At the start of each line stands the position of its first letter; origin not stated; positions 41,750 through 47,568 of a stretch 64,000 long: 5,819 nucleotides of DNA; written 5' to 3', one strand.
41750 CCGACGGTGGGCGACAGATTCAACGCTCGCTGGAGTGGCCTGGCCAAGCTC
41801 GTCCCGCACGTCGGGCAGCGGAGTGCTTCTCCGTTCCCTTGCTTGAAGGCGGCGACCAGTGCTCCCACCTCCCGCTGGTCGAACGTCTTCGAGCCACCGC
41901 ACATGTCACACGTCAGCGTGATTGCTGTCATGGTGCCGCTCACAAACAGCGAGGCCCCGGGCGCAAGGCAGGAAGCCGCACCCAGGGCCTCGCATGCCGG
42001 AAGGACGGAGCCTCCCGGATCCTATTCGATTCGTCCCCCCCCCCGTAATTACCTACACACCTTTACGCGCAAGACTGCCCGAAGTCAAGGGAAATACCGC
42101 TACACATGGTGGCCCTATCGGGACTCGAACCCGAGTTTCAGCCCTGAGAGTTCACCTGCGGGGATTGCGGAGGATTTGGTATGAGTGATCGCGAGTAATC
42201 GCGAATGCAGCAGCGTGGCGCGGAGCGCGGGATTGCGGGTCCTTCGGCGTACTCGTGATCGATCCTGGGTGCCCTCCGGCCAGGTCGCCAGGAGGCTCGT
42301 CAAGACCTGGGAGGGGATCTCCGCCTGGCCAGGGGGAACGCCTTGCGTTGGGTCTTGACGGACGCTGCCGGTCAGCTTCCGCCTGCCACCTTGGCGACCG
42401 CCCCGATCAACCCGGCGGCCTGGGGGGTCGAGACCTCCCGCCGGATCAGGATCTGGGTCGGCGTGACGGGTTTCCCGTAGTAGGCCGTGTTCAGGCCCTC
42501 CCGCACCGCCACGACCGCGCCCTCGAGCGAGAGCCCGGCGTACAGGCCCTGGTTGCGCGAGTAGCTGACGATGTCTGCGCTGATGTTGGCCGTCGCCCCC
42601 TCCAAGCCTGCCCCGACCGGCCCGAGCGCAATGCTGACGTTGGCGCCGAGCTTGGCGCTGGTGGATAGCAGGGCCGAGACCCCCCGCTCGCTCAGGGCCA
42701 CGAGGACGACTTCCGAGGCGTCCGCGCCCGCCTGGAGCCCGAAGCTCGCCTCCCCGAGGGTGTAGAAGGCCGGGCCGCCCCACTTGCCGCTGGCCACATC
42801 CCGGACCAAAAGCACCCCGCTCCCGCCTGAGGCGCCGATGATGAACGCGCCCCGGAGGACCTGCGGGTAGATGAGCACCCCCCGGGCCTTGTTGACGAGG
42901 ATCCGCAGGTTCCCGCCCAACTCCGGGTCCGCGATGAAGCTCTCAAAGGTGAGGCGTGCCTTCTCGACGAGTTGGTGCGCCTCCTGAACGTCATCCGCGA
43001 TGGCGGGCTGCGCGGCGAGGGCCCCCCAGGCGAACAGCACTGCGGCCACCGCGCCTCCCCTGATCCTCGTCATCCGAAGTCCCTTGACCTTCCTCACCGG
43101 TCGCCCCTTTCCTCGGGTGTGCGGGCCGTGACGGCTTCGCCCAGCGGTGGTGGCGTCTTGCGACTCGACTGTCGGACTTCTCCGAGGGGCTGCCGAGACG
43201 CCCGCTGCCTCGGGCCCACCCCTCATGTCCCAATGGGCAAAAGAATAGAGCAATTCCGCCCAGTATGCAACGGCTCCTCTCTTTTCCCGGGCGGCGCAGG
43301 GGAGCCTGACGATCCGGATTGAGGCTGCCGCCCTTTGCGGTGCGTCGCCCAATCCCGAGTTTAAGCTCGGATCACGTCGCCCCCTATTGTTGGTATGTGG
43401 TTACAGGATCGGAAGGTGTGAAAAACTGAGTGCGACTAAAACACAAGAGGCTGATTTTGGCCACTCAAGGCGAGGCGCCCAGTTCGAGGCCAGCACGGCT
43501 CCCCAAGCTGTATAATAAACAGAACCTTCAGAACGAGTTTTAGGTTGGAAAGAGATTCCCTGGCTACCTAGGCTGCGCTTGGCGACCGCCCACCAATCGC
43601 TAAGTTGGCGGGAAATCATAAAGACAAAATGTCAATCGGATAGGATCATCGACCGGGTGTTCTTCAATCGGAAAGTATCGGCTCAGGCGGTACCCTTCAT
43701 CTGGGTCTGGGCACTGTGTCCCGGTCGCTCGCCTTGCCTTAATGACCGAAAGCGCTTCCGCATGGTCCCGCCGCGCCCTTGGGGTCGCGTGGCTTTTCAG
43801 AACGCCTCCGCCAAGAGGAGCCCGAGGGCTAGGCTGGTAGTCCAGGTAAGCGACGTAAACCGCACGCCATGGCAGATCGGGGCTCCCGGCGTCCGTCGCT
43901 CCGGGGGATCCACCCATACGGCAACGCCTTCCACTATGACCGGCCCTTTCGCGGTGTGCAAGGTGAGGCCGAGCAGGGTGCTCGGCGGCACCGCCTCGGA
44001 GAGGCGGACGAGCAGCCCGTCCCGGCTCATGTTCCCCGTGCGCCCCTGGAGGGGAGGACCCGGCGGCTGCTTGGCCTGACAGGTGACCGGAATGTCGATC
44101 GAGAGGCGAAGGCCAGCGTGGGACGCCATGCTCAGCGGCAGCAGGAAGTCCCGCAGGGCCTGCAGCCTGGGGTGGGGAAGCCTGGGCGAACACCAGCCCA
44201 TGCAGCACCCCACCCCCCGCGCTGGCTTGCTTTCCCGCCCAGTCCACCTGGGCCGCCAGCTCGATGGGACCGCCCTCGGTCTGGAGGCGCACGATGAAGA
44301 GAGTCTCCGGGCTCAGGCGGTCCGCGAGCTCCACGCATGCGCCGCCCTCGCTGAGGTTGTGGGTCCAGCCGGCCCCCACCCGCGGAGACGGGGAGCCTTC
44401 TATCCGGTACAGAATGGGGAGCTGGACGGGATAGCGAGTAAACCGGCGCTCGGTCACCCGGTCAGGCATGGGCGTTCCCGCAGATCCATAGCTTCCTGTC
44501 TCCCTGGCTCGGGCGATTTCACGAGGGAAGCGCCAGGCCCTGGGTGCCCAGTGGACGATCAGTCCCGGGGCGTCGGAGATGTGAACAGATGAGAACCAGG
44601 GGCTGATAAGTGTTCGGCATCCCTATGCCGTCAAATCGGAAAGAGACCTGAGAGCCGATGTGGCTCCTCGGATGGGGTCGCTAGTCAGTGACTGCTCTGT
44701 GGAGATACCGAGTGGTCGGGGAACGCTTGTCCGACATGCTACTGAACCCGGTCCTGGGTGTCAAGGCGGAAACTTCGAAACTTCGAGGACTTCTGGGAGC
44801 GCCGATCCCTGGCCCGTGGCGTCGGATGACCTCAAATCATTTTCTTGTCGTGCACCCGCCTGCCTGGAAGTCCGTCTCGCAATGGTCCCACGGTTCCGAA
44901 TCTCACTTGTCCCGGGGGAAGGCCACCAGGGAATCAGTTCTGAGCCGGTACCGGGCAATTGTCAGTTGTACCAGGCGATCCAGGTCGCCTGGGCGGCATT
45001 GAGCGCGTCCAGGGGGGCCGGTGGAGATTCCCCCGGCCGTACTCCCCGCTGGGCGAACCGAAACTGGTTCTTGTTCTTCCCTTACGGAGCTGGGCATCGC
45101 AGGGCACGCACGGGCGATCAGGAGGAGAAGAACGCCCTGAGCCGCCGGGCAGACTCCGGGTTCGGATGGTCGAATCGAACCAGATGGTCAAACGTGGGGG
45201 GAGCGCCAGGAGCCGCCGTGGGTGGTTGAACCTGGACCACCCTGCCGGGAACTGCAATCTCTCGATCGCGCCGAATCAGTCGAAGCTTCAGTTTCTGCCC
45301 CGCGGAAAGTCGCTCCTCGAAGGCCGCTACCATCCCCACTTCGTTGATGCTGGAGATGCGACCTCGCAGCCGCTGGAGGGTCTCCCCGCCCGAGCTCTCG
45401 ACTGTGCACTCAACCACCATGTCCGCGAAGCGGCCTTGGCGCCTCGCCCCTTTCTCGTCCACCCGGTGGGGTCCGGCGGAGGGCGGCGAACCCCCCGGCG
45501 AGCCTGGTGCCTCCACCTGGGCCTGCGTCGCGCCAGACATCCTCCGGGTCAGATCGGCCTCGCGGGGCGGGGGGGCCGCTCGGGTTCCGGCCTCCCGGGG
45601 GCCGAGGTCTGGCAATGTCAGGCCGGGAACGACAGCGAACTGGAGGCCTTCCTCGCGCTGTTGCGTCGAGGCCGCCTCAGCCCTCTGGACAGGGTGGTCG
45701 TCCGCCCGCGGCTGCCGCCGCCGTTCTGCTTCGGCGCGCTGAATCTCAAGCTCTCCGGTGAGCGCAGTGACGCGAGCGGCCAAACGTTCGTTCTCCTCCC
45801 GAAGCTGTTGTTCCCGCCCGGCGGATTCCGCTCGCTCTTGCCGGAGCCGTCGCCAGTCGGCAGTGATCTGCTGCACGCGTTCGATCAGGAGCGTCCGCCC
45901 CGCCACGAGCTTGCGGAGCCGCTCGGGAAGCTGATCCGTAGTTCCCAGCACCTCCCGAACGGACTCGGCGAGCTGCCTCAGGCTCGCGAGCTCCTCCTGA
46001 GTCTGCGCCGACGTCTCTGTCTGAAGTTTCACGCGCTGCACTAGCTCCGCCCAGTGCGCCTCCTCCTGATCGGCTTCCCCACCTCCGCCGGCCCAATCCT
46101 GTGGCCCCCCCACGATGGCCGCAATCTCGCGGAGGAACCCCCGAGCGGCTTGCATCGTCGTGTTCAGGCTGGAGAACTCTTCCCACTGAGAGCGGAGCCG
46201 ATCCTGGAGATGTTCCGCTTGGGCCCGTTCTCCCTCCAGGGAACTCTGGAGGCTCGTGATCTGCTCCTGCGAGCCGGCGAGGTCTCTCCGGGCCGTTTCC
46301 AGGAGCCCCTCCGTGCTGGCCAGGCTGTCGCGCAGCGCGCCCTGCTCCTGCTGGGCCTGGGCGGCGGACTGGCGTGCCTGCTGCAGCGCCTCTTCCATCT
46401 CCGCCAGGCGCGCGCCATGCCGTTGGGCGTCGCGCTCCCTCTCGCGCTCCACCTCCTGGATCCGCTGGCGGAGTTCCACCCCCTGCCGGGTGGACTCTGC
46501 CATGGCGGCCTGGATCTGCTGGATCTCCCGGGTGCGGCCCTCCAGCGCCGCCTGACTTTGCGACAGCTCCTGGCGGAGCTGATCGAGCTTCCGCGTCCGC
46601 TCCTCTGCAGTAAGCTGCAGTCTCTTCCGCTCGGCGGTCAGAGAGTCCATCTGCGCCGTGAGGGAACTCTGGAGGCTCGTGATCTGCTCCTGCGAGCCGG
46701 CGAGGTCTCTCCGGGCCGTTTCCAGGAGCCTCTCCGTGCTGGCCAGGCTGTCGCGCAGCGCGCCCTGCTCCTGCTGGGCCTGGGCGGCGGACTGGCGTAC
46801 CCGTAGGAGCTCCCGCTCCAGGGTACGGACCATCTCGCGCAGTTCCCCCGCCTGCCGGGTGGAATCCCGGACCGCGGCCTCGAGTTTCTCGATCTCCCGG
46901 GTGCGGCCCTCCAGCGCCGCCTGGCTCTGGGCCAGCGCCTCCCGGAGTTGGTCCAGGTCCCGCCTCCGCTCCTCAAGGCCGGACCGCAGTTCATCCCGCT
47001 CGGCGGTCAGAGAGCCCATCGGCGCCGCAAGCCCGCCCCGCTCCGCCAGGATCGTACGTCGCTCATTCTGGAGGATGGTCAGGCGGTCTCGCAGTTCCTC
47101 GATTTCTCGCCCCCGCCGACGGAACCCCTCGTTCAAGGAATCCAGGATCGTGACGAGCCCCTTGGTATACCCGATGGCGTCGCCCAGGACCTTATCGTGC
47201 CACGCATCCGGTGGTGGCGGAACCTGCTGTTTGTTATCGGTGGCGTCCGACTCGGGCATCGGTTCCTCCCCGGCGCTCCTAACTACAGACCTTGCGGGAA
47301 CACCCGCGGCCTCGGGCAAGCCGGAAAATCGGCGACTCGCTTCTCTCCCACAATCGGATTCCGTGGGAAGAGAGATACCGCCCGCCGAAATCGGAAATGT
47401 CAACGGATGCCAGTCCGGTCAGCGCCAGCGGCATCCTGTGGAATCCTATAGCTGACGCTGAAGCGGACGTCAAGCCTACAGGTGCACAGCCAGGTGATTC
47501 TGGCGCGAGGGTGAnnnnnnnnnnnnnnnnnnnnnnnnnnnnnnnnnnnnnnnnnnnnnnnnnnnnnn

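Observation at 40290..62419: Exceptional density of PilZ (c-di-GMP receptor) domains: about 13 domains in 10 loci within 22 kb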

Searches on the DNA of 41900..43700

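Call 75: search_rna_families(source=window, start=41900, end=43700, threshold=evalue, max_evalue=1, show_alignments=2)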
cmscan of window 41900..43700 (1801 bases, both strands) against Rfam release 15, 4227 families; matches with E-value up to 1: 1.
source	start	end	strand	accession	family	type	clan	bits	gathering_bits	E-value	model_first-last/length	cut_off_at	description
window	43237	43280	-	RF00489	ctRNA_p42d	Gene; antisense;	-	18.9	50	0.76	1-46/46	no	ctRNA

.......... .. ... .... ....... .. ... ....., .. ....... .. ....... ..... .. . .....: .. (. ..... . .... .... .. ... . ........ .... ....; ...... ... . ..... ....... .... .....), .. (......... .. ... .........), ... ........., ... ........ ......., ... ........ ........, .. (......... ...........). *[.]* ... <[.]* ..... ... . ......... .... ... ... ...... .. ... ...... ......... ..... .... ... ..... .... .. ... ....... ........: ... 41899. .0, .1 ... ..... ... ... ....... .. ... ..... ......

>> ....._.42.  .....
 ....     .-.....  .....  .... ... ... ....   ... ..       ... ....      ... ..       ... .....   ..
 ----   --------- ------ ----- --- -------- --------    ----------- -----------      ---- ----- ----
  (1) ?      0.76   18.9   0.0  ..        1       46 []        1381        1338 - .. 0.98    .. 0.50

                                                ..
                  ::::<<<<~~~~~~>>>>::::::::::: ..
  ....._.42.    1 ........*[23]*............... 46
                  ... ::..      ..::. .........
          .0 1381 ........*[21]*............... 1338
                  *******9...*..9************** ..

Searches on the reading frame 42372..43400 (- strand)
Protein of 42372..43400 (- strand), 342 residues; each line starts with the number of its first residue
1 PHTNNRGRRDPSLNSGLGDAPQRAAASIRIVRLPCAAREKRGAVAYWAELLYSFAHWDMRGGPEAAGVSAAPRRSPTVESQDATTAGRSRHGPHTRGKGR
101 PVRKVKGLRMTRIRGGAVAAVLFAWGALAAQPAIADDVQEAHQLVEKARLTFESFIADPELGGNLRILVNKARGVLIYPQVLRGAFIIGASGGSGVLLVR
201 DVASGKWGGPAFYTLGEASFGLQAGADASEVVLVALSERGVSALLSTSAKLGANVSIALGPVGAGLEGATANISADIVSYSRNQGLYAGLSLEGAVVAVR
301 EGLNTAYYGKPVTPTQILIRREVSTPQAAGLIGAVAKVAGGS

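Call 6: search_protein_families(library=pfam, max_evalue=0.1, proteins=[window:42372-43400:-])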
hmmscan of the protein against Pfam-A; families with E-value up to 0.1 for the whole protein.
window:42372-43400:- (342 aa): 1 family
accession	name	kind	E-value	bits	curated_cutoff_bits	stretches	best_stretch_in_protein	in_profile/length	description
PF04366.17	Ysc84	-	7.5e-33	113.4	25.1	1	217-336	2-125/127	Las17-binding protein actin regulator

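Call 41: find_related_loci(query=window:42372-43352:-, collection=metagenome_contigs, flank=10000)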
Query window:42372-43352:- (326 aa) in metagenome_contigs; peptide patterns used: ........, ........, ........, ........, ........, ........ (x = any residue, [..] = any of these).
400 stretches matched a pattern; 227 encode a relative of the query (tblastn E <= 1e-3); the best 80 are kept; 80 distinct loci.
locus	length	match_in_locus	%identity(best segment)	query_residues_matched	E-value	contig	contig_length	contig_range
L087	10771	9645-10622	94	1-326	0e+0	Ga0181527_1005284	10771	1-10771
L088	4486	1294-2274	94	1-326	0e+0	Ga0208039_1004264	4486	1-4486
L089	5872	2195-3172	93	1-326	0e+0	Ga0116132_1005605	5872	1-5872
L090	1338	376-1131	85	75-326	3e-135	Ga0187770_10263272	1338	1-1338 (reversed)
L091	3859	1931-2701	76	71-326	2e-117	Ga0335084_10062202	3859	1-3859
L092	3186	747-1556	70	60-326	1e-103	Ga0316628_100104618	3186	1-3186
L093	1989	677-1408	73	85-326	9e-107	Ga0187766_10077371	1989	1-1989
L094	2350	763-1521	64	61-324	6e-105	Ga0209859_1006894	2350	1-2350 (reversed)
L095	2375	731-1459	69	82-323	5e-105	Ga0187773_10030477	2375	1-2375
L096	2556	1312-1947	77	115-326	1e-104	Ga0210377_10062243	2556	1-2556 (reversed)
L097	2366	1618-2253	77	115-326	4e-105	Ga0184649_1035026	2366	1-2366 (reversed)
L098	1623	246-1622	63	58-324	1e-107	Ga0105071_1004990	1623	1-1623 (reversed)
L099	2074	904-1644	69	77-323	9e-106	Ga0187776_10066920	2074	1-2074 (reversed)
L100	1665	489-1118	74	115-324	7e-106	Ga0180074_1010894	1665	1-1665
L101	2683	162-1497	65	80-324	2e-101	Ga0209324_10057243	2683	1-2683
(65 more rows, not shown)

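Call 60: search_protein_families(library=padloc, max_evalue=0.01, proteins=[window:42372-43352:-])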
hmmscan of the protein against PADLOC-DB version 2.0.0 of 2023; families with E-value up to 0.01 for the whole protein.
window:42372-43352:- (326 aa): 0 families

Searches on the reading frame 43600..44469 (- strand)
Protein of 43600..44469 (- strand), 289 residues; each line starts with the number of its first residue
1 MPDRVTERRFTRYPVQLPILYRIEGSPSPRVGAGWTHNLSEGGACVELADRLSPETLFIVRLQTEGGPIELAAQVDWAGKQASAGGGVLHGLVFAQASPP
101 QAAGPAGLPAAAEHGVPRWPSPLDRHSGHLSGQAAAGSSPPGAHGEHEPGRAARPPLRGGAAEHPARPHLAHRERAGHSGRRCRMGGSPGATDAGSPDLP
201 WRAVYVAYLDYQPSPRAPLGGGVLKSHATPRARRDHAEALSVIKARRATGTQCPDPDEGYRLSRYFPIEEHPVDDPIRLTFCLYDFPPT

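Call 5: search_protein_families(library=pfam, max_evalue=0.1, proteins=[window:43600-44469:-])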
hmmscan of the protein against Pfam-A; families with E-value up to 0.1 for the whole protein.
window:43600-44469:- (289 aa): 1 family
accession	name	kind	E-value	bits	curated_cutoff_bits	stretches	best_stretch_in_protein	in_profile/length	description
PF07238.19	PilZ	-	1.1e-07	32.5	22.5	1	8-99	3-90/102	PilZ domain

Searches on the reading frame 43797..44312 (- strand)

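Call 5: search_protein_families(library=pfam, max_evalue=0.1, proteins=[window:43797-44312:-])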
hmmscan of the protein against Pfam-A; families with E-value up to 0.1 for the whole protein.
window:43797-44312:- (171 aa): 1 family
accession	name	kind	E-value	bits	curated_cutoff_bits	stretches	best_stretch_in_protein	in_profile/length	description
PF07238.19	PilZ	-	1.2e-06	29.3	22.5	1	72-156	8-89/102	PilZ domain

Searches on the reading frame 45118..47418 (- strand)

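Call 5: search_protein_families(library=pfam, max_evalue=0.1, proteins=[window:45118-47418:-])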
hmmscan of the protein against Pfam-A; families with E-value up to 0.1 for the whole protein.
window:45118-47418:- (766 aa): 11 families
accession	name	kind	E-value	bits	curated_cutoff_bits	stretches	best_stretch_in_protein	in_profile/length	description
PF10498.14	IFT57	-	2.4e-07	30.5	40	2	208-310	221-323/360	Intra-flagellar transport protein 57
PF07238.19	PilZ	-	4.7e-06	27.3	22.5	1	659-763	3-99/102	PilZ domain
PF08614.16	ATG16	-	0.0031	18.1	33.7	1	81-205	71-175/200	Autophagy protein 16 (ATG16)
PF08647.16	BRE1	-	0.0033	17.9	27.9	1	174-262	3-91/95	BRE1 E3 ubiquitin ligase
PF14662.11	KASH_CCD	-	0.0037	17.7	43.3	1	103-204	94-188/191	Coiled-coil region of CCDC155 or KASH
PF06818.20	Fez1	-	0.0074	17.2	34.4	1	143-260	35-152/199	Fez1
PF06785.16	UPF0242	-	0.019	15.5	33.5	1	95-186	95-183/194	Uncharacterised protein family (UPF0242) N-terminus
PF02183.23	HALZ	-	0.035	14.7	28.1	0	538-557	23-42/43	Homeobox associated leucine zipper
PF16471.10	JIP_LZII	-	0.039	14.6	30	1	366-415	17-66/71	JNK-interacting protein leucine zipper II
PF05531.17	NPV_P10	-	0.091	13.7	29.8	0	373-425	6-61/75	Nucleopolyhedrovirus P10 protein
PF13851.11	GAS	-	0.095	12.5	32.3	1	192-301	30-138/200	Growth-arrest specific micro-tubule binding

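Call 60: search_protein_families(library=padloc, max_evalue=0.01, proteins=[window:45118-47259:-])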
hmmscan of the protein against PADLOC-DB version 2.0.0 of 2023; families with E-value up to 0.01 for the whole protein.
window:45118-47259:- (713 aa): 7 families
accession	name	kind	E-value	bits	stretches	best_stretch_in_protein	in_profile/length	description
PDLC03865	LmuB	-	2.5e-08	30.6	1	49-363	571-851/1007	-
PDLC00581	JetC3|JetC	-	2.8e-06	23.5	1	46-373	756-1096/1473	DUF3584 domain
PDLC00551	JetC2|JetC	-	4.1e-05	19.6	1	47-304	737-988/1365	DUF3584 domain; MukB-like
PDLC00580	JetC3|JetC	-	0.00012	18.5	1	86-338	221-471/1068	DUF3584 domain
PDLC00006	DruC1|DruC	-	0.00043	16.9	0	54-209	171-325/626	Unknown function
PDLC00550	JetC2|JetC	-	0.00046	16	1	45-241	299-495/1355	DUF3584 domain; MukB-like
PDLC00583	JetC3|JetC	-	0.0084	11.9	0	49-353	800-1100/1471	DUF3584 domain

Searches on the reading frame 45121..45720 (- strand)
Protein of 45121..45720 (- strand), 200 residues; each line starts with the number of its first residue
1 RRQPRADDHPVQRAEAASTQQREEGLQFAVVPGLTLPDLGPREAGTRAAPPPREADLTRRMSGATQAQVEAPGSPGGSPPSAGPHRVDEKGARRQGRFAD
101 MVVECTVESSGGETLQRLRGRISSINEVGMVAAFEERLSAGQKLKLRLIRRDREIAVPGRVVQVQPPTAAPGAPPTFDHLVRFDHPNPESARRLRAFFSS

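Call 86: search_protein_representatives(protein=window:45121-45720:-)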
Query: 200 residues. Proteins with E-value up to 0.001 (for the whole library): 30; up to 1e-10: 26; up to 1e-30: 3. The best 30 are listed.
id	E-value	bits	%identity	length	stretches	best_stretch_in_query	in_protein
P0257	3.3e-90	317.4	79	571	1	1-198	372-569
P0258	1.9e-40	155.1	60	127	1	75-200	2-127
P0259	3.0e-32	128.4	89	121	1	93-164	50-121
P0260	4.0e-26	108.4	44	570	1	10-198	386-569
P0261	6.2e-25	104.5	53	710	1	89-198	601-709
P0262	4.6e-23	98.5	38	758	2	34-198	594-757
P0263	3.3e-21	92.4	43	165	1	71-198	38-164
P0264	2.1e-20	89.8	41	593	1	63-199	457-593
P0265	3.8e-19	85.7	41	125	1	78-186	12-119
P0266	3.3e-18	82.6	40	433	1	12-188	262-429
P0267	1.6e-17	80.4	34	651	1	22-186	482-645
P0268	1.7e-17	80.3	36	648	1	50-198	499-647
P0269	3.6e-17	79.2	36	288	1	42-198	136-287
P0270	4.8e-17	78.8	45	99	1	101-191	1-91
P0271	6.1e-17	78.5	39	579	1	64-188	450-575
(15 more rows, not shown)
